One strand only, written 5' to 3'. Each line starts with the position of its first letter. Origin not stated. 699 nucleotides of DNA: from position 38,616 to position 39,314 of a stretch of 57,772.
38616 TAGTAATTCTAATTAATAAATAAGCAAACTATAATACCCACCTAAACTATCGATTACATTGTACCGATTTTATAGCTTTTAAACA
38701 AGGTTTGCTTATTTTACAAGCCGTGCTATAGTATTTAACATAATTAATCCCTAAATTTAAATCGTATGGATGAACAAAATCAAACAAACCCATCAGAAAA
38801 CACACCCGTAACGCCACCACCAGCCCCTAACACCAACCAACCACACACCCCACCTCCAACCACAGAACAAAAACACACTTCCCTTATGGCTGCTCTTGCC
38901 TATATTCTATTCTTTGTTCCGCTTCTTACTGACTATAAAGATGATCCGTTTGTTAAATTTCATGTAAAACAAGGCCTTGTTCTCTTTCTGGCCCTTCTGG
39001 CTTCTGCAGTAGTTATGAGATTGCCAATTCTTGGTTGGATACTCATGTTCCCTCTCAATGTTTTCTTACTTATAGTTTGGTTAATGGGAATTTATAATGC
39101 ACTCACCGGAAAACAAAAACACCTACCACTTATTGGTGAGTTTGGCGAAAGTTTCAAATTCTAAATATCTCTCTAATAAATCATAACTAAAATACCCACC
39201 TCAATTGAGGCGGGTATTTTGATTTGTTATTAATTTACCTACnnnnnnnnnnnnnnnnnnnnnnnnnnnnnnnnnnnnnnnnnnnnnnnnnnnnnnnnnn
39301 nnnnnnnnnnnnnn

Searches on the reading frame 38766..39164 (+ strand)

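Call 25: search_protein_families(library=pfam, proteins=[window:38766-39164:+], max_evalue=0.01)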
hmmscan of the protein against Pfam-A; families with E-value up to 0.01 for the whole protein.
window:38766-39164:+ (132 aa): 1 family
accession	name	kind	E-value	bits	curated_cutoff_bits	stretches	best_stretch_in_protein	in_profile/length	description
PF09685.15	DUF4870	-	0.005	17.3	25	1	51-126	28-106/107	Domain of unknown function (DUF4870)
